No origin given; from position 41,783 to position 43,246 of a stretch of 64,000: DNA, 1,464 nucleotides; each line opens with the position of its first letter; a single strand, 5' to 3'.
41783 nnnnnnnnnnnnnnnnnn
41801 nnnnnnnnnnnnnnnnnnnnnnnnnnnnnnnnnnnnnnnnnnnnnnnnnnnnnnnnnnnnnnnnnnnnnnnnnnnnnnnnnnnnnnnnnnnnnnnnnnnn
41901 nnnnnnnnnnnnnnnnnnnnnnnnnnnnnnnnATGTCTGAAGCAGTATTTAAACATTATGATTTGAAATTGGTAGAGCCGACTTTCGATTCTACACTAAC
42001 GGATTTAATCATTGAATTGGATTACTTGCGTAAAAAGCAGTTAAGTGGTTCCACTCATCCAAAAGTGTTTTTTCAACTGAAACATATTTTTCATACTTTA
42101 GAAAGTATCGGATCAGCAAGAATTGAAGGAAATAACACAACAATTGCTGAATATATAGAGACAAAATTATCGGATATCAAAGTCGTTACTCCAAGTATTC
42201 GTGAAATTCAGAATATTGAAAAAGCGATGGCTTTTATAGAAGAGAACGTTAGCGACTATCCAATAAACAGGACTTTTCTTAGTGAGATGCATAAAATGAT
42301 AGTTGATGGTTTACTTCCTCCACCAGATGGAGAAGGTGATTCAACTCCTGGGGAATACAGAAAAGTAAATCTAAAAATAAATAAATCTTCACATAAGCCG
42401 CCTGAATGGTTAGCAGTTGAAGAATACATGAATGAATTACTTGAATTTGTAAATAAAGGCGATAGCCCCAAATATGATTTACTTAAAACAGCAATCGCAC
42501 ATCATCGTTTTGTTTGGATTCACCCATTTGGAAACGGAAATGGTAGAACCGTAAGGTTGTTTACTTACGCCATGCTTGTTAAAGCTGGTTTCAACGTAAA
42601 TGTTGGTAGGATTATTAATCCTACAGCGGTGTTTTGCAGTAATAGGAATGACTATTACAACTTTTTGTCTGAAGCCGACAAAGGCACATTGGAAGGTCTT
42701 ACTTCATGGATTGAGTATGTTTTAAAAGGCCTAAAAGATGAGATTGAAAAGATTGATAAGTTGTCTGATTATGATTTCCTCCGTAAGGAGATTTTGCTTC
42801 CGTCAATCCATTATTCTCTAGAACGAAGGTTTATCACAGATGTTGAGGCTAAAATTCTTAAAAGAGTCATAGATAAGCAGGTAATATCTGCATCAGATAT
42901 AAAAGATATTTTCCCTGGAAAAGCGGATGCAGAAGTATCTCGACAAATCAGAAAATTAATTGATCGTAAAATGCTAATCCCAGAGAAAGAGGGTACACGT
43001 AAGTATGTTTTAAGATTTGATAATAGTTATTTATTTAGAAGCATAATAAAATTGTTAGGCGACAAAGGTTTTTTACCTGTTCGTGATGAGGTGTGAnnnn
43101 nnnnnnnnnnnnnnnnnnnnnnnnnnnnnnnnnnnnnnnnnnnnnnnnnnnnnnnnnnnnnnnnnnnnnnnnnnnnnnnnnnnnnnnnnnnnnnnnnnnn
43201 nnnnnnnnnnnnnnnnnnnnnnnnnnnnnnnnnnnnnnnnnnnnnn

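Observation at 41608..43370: Fic-encoding insertion bracketed by a 146-bp direct duplication of the queA 3' end, with no recombinase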

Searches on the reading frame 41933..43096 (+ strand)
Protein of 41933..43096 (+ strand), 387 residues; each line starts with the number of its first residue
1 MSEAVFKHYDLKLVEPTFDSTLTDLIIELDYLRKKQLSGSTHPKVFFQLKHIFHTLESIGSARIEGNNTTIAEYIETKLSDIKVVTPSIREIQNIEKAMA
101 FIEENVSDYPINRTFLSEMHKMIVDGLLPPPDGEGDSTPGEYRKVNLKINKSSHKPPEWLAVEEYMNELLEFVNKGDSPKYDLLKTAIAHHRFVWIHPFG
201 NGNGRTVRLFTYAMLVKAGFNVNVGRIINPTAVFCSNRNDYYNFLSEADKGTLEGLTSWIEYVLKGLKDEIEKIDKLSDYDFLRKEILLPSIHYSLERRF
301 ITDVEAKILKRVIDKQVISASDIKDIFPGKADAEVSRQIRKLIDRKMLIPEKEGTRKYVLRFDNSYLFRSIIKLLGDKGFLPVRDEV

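Call 7: search_protein_families(library=pfam, proteins=[window:41933-43096:+])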
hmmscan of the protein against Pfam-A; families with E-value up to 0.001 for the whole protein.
window:41933-43096:+ (387 aa): 1 family
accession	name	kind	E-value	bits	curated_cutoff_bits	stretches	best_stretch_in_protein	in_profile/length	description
PF02661.23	Fic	-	1.2e-18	68.2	24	1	111-215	2-93/93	Fic/DOC family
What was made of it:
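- Checked: Between the copies lies only a Fic ORF (41933-43096, plus strand, 387 aa; Pfam Fic 1.2e-18, call 7).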

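Call 10: find_encoding_contigs(protein=window:41933-43096:+, flank=10000, max_places=10)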
Protein window:41933-43096:+ (387 aa): 5 contigs read that carry it; 2 places shown.
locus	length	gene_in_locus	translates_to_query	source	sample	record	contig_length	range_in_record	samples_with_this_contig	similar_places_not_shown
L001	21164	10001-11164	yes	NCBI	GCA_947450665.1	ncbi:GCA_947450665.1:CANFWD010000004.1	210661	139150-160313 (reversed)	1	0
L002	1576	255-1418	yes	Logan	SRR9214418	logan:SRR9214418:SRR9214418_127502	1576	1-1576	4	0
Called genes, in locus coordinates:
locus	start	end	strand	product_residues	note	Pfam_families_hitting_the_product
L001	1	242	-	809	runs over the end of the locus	PF00390:malic, PF03949:Malic_M, PF01515:PTA_PTB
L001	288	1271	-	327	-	PF01464:SLT, PF01476:LysM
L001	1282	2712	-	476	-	PF01425:Amidase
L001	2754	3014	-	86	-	PF02416:TatA_B_E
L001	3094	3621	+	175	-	PF25589:DUF7935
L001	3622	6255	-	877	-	PF01411:tRNA-synt_2c, PF07973:tRNA_SAD, PF02272:DHHA1 (weak)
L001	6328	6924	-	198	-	PF00027:cNMP_binding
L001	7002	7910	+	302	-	PF17874:TPR_MalT (faint), PF25058:ARM_TT21 (faint), PF12862:ANAPC5 (faint), PF13176:TPR_7 (faint), PF00515:TPR_1 (faint), PF07719:TPR_2 (faint), PF13181:TPR_8 (faint), PF13424:TPR_12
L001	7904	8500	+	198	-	PF01351:RNase_HII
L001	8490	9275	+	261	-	PF01026:TatD_DNase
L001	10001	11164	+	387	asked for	PF02661:Fic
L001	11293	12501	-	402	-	PF02547:Queuosine_synth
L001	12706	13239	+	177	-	PF04264:YceI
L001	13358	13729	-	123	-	PF07291:MauE (weak), PF13564:DoxX_2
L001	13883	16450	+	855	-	PF13585:CHU_C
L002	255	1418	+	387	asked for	PF02661:Fic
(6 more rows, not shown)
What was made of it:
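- The window is a metagenome-assembled genome (GCA_947450665.1, call 10).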

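Call 14: find_homologous_proteins(query=window:41933-43096:+)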
Query window:41933-43096:+ (387 aa): 6630 proteins with E <= 0.001 among 8000 candidates; the best 120 are listed.
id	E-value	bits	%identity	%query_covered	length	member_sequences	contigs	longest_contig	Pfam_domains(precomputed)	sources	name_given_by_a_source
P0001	3.9e-256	867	100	100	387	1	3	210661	PF02661.24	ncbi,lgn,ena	-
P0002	2.1e-246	835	96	100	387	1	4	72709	PF02661.24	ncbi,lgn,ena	-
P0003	4.6e-246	834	96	100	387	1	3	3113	PF02661.24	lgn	-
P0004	1.5e-245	832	95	100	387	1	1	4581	PF02661.24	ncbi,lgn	-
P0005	3.5e-244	828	95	100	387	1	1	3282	PF02661.24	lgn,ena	-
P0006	6.6e-244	827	95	100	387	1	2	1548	PF02661.24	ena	-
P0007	1.9e-243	826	94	100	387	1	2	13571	PF02661.24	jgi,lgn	jgi:Fic family protein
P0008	2.4e-243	825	94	100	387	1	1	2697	PF02661.24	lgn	-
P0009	1.1e-242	823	95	100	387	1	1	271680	PF02661.24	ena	-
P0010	1.7e-242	822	95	100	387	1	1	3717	PF02661.24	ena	-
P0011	2.1e-242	822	95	100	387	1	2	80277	PF02661.24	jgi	-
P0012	3.2e-242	821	95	100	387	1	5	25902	PF02661.24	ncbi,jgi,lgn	jgi:Fic family protein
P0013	3.4e-242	821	94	100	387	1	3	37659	PF02661.24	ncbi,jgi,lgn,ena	ncbi:MAG: hypothetical protein RIQ61_1599 [Bacteroidota bacterium]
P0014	3.8e-242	821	94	100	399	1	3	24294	PF02661.24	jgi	jgi:Fic family protein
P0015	5.4e-242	821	95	100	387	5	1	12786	PF02661.24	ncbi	-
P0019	9.6e-242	820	94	100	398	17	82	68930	PF02661.24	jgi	jgi:Fic family protein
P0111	3.3e-218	742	83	100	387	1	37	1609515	PF02661.24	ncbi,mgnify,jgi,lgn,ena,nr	ncbi:MAG: Adenosine monophosphate-protein transferase and cysteine protease IbpA precursor [Bacteroi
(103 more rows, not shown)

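Call 16: find_related_loci(query=window:41933-43096:+, collection=metagenome_contigs, flank=6000)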
Query window:41933-43096:+ (387 aa) in metagenome_contigs; peptide patterns used: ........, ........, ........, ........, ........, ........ (x = any residue, [..] = any of these).
341 stretches matched a pattern; 88 encode a relative of the query (tblastn E <= 1e-3); the best 80 are kept; 79 distinct loci.
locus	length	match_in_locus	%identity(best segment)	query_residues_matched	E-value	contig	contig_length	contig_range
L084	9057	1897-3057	96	1-387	0e+0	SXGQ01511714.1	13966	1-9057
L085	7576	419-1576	95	1-386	0e+0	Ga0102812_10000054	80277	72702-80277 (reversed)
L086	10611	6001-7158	95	1-386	0e+0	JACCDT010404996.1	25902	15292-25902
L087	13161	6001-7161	94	1-387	0e+0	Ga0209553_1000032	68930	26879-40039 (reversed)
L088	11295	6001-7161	94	1-387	0e+0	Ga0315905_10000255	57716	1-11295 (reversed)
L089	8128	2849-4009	94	1-387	0e+0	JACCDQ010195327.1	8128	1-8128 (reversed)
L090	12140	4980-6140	95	1-387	0e+0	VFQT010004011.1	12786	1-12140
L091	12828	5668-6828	94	1-387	0e+0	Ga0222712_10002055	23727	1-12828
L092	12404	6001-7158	95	1-386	0e+0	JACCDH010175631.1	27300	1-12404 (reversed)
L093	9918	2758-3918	94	1-387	0e+0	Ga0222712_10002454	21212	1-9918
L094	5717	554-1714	93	1-387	0e+0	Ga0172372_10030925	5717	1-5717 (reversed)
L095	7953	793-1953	92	1-387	0e+0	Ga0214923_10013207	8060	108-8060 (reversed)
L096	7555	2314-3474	92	1-387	0e+0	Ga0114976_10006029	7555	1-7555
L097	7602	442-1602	91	1-387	0e+0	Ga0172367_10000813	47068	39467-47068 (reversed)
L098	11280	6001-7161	94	1-387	0e+0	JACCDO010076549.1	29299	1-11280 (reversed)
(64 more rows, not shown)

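Call 44: find_encoding_contigs(protein=P0019, flank=6000, max_places=10)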
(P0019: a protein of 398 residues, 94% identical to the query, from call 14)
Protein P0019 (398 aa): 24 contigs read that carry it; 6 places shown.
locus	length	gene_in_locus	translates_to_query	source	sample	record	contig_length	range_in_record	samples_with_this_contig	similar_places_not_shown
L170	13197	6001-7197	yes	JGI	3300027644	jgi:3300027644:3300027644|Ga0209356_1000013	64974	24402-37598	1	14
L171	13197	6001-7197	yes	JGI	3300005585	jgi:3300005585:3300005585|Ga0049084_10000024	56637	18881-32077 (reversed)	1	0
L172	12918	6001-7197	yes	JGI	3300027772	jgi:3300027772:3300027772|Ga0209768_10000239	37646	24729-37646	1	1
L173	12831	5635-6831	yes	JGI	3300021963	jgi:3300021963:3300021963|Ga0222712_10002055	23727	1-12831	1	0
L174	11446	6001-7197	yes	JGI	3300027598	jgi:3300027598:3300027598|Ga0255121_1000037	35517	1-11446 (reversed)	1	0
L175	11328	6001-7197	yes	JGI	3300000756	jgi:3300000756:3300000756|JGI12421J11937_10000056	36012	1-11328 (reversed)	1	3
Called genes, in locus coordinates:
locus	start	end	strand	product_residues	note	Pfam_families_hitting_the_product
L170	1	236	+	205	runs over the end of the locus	-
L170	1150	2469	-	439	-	-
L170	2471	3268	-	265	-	-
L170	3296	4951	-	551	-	-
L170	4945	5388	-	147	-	-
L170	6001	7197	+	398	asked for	PF02661:Fic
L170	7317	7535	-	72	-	-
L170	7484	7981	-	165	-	-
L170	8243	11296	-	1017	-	PF18962:Por_Secre_tail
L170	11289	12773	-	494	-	-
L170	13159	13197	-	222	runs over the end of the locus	PF00072:Response_reg, PF00196:GerE (weak)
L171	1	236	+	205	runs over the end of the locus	-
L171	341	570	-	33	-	-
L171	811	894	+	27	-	-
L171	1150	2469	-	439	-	-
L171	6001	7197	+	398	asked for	PF02661:Fic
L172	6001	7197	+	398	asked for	PF02661:Fic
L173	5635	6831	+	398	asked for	PF02661:Fic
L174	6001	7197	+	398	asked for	PF02661:Fic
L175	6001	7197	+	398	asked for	PF02661:Fic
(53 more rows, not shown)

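Call 45: find_encoding_contigs(protein=P0111, flank=6000, max_places=10)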
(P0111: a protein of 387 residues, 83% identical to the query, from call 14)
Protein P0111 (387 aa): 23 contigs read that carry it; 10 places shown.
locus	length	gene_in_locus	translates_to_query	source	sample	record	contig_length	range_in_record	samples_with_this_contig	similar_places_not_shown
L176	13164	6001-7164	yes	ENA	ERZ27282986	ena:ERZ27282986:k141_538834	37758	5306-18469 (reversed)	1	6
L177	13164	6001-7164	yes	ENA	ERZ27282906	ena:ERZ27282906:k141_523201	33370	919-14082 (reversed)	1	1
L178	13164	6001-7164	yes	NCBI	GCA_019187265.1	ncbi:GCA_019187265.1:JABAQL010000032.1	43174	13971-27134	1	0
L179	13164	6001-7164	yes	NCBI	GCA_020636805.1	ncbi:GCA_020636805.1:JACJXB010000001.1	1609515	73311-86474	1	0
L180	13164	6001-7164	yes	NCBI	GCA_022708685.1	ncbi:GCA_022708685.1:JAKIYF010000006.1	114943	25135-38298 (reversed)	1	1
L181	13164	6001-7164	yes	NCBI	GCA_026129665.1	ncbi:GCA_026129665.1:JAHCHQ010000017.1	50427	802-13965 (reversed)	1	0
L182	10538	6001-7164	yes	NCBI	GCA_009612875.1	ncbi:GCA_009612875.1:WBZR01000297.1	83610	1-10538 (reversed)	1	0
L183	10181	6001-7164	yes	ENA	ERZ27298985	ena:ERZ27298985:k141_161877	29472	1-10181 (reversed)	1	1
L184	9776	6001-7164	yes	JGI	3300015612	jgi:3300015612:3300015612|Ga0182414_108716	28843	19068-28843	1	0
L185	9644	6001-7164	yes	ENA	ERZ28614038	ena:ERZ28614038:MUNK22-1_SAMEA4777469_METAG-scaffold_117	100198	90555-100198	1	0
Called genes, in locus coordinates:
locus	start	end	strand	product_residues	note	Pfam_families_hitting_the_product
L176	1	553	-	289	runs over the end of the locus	-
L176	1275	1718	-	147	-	PF07883:Cupin_2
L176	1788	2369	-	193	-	PF00027:cNMP_binding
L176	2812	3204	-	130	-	PF07366:SnoaL, PF12680:SnoaL_2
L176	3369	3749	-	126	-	-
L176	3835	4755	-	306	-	PF00165:HTH_AraC (faint), PF12833:HTH_18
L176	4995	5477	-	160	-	PF01042:Ribonuc_L-PSP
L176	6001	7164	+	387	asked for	PF02661:Fic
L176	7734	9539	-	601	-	PF01229:Glyco_hydro_39 (weak), PF18962:Por_Secre_tail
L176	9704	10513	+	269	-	PF01555:N6_N4_Mtase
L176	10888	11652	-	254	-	PF01545:Cation_efflux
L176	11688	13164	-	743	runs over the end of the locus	PF13620:CarboxypepD_reg (weak), PF13715:CarbopepD_reg_2, PF07715:Plug, PF00593:TonB_dep_Rec_b-barrel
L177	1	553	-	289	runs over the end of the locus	-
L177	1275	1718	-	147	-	PF07883:Cupin_2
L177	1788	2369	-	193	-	PF00027:cNMP_binding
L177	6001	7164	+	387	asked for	PF02661:Fic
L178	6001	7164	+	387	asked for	PF02661:Fic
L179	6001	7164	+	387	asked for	PF02661:Fic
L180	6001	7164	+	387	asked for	PF02661:Fic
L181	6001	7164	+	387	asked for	PF02661:Fic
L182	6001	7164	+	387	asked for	PF02661:Fic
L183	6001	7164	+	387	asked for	PF02661:Fic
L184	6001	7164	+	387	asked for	PF02661:Fic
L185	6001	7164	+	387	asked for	PF02661:Fic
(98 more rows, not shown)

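Call 47: find_related_loci(query=window:41933-43096:+, collection=viral_contigs, flank=8000)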
Query window:41933-43096:+ (387 aa) in viral_contigs; peptide patterns used: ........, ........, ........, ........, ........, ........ (x = any residue, [..] = any of these).
15 stretches matched a pattern; 1 encode a relative of the query (tblastn E <= 1e-3); 1 distinct loci.
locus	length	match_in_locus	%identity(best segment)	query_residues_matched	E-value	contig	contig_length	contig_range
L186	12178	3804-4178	27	108-247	5e-9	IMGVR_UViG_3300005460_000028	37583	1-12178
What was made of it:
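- Tried and rejected: IMG/VR: one hit at 27% identity (call 47).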

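Call 48: search_dna_similar(query=window:41933-43096:+, collection=plasmids, mode=protein, max_rows=15)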
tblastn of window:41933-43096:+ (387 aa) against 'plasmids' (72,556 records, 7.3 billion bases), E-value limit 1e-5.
Records with a match: 919; places in all: 971; records where one place covers at least 80% of the query: 66.
Best place of each record, by identity: <60% 919.
By first word of the organism name: Salmonella 154; Rhizobium 78; Pantoea 58; Sinorhizobium 55; Agrobacterium 50; Pseudosulfitobacter 46; Acinetobacter 24; Phaeobacter 18; Bradyrhizobium 17; Vibrio 17; and 160 more.
By predicted mobility (MOB-suite, as given by PLSDB): non-mobilizable 431; conjugative 362; mobilizable 126.
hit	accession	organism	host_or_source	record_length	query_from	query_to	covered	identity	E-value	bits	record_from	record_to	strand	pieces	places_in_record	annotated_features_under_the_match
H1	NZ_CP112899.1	Pasteurella multocida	rabbit,mixed culture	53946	3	381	98%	50.1%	4e-121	393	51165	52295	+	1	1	Fic family protein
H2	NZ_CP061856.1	Photobacterium damselae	Seriola lalandi,cell culture,caudal ...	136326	1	321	82%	53.0%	8e-93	366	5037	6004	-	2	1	Fic family protein | hypothetical protein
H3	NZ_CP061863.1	Photobacterium damselae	Seriola lalandi,cell culture,caudal ...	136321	1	321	82%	53.0%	8e-93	366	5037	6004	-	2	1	Fic family protein | hypothetical protein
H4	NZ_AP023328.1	Acetobacter aceti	-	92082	1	362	94%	26.1%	1e-13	80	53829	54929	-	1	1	Fic family protein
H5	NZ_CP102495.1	Gluconobacter oxydans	mixed culture,fruits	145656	1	362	94%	26.1%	1e-13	80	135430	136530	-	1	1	Fic family protein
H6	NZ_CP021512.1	Acetobacter pasteurianus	cell culture,food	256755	1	360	93%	25.9%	6e-12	75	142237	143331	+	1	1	Fic family protein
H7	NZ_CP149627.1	Acetobacter sp. AC2005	-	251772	1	360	93%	25.5%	5e-12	75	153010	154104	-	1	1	Fic family protein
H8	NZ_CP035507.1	Haematobacter massiliensis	single cell,human skin swab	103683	20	378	93%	25.4%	6e-11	72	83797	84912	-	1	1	Fic family protein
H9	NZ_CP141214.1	Sinorhizobium meliloti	alfalfa,Isolate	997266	16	356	88%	25.5%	9e-11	71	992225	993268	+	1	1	Fic family protein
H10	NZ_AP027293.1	Neptuniibacter halophilus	-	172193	16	367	91%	24.2%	3e-9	67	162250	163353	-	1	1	Fic family protein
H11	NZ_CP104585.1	Pseudomonas aeruginosa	Homo sapiens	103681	16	343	85%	25.9%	2e-16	89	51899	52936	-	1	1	Fic family protein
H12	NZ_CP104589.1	Pseudomonas aeruginosa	Homo sapiens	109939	16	343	85%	25.9%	2e-16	89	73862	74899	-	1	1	Fic family protein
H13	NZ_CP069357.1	Microvirga sp. VF16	Vachellia farnesiana,Cell culture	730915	21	356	87%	25.2%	3e-10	70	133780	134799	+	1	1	Fic family protein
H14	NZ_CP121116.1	Roseinatronobacter sp. S2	cell culture,Alkaline Spring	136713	20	348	85%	25.3%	7e-10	69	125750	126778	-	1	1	Fic family protein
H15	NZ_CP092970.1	Methylocystis parvus OBBP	Bacterial Monoculture,Mud, soil or ...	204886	16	361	89%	24.0%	2e-8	64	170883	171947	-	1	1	Fic family protein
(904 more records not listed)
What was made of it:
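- Tried and rejected: Plasmids: at most 53%, in Pasteurella and Photobacterium (call 48).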

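Call 49: search_dna_similar(query=window:41933-43096:+, collection=phages, mode=protein, max_rows=15)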
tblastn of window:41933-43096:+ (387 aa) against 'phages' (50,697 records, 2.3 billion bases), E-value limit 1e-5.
Records with a match: 33; places in all: 33; records where one place covers at least 80% of the query: 2.
Best place of each record, by identity: <60% 33.
By first word of the organism name: Streptococcus 13; Gordonia 10; Bacteriophage 4; Mycobacterium 2; Clostridioides 2; Brochothrix 2.
By host as written in the record: Gordonia terrae 3612 7; - 5; Brochothrix thermosphacta 2; Streptococcus pyogenes MGAS315 2; Mycobacterium abscessus GD12 1; Clostridioides difficile Semix9 1; Clostridioides difficile HGP05 1; Streptococcus porci DSM_23759 1; and 13 more.
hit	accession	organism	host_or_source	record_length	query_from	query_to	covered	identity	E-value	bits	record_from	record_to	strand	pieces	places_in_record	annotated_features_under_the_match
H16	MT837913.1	Bacteriophage sp.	human fecal samples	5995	12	361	90%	23.5%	2e-6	56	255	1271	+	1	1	record has no annotation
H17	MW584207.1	Mycobacterium phage prophiGD12-2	Mycobacterium abscessus GD12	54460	16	353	87%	21.5%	9e-7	57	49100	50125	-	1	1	82: Fic family protein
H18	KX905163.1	Clostridioides phage phiSemix9P1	Clostridioides difficile Semix9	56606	55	279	58%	29.7%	4e-13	77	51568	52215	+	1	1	regulatory protein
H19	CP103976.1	Clostridioides phage HGP05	Clostridioides difficile HGP05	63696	55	279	58%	29.3%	3e-12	74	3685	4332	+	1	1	record has no annotation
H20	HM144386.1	Brochothrix phage BL3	Brochothrix thermosphacta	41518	41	279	62%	26.8%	9e-14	79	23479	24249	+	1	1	gp26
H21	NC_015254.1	Brochothrix phage BL3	Brochothrix thermosphacta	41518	41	279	62%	26.8%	9e-14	79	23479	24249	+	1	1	gp26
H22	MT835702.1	Bacteriophage sp.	human fecal samples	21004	13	223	55%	28.2%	2e-11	72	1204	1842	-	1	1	record has no annotation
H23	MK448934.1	Streptococcus phage Javan422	Streptococcus porci DSM_23759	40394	48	247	52%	29.1%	1e-7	60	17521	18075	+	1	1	Huntingtin interacting protein E-like protein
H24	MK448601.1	Streptococcus satellite phage Javan653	Streptococcus vestibularis F0396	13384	123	317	50%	29.7%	2e-7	59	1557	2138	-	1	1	hypothetical protein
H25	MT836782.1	Bacteriophage sp.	human fecal samples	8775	57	269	55%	26.1%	2e-8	62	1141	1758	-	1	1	record has no annotation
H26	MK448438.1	Streptococcus satellite phage Javan335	Streptococcus mitis SK575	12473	114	317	53%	27.1%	8e-6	54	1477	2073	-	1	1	hypothetical protein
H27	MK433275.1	Gordonia phage EMsquaredA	Gordonia terrae 3612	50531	90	271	47%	28.6%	1e-12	76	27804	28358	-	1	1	35: hypothetical protein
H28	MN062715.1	Gordonia phage Marteena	soil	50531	90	271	47%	28.6%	1e-12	76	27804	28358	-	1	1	34: FIC domain nucleotidyl transferase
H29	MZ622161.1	Gordonia phage Floral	Gordonia terrai 3612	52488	90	271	47%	28.6%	1e-12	76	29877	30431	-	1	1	34: nucleotidyl transferase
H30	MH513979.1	Gordonia phage Pollux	Gordonia terrae 3612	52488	90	271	47%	28.6%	1e-12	76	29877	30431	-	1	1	36: FIC domain nucleotidyl transferase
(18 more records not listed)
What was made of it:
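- Not found in phage or plasmid collections above 53% identity (calls 47-49).
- Tried and rejected: Phages: all below 60%, listed hits at most 30% (call 49).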

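Call 52: find_encoding_contigs(protein=P0002, flank=8000, max_places=10)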
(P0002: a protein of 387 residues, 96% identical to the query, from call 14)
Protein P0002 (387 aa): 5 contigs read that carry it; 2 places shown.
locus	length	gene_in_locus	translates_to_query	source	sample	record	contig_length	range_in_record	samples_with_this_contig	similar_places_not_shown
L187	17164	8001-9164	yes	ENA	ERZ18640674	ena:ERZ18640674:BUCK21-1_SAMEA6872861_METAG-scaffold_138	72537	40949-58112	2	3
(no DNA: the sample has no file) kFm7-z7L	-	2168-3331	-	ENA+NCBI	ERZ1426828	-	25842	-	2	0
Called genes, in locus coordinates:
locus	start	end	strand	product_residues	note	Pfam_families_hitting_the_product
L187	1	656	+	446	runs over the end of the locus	PF08423:Rad51 (faint), PF03796:DnaB_C, PF06745:ATPase (weak)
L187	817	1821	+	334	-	PF00078:RVT_1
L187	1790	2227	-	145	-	PF00903:Glyoxalase (weak), PF06983:3-dmu-9_3-mt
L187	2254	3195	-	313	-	PF00756:Esterase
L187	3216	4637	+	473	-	PF10396:TrmE_N, PF12631:MnmE_helical, PF00350:Dynamin_N (faint), PF01926:MMR_HSR1, PF02421:FeoB_N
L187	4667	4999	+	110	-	PF08761:dUTPase_2 (weak), PF12643:MazG-like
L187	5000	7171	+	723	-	PF01541:GIY-YIG (weak), PF04851:ResIII (weak), PF09848:SLFN-g3_helicase, PF00717:Peptidase_S24 (weak)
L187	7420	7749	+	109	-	PF13560:HTH_31 (weak), PF12844:HTH_19, PF01381:HTH_3 (faint)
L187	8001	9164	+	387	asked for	PF02661:Fic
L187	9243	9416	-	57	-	-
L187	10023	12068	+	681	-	PF04231:Endonuclease_1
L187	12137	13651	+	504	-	PF04244:DPRP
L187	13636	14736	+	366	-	PF03441:FAD_binding_7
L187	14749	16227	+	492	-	PF00875:DNA_photolyase, PF03441:FAD_binding_7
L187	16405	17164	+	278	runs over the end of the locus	-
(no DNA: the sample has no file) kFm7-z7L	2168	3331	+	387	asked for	PF02661:Fic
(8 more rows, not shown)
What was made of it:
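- Closest known: Defence-gene hotspots / single-gene SoFic defence. Same: Its closest homologue sits among RT, SLFN-helicase and MazG-like genes (call 52).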

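Call 53: search_solved_structures(query=window:41933-43096:+, max_evalue=0.00001)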
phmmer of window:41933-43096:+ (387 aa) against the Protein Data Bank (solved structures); distinct sequences matched with E-value up to 0.00001: 25.
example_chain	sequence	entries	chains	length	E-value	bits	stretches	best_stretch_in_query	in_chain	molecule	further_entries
7xux_A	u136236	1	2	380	2.7e-123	415.2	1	6-382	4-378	Fido domain-containing protein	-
6i7i_A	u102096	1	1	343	1.5e-12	50.8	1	50-256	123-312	Adenosine monophosphate-protein transferase FICD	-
6i7h_A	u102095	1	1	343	1.8e-12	50.5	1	50-256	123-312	Adenosine monophosphate-protein transferase FICD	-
6i7g_A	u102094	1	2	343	2e-12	50.4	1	50-256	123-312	Adenosine monophosphate-protein transferase FICD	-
4u04_A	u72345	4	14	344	2e-12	50.4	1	50-256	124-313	Adenosine monophosphate-protein transferase FICD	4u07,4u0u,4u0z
6i7j_A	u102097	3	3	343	2.9e-12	49.8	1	50-256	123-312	Adenosine monophosphate-protein transferase FICD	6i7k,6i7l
9yz5_A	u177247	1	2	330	7.6e-12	48.4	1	50-256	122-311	Protein adenylyltransferase FICD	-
4u0s_A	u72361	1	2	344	7.9e-12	48.4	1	51-256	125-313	Adenosine monophosphate-protein transferase FICD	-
6zmd_B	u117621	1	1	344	1.4e-11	47.5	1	51-256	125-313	Protein adenylyltransferase FICD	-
4rgl_A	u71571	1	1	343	3.4e-11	46.3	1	61-273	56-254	Filamentation induced by cAMP protein Fic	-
7b7z_A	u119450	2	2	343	7e-11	45.3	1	50-256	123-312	Protein adenylyltransferase FICD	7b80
7cb8_A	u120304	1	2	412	1.6e-10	44.1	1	34-254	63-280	Fic-domain containing protein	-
5jj6_A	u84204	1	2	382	1e-09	41.4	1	62-266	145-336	Adenosine monophosphate-protein transferase FICD homolog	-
8uqu_A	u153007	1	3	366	1.4e-09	41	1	18-264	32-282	Fido domain-containing protein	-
5jj7_A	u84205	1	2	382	2.7e-09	40.1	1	116-266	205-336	Adenosine monophosphate-protein transferase FICD homolog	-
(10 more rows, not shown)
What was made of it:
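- On Fic/Fido AMP-transferase: 7XUX matches at 2.7e-123 (call 53).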
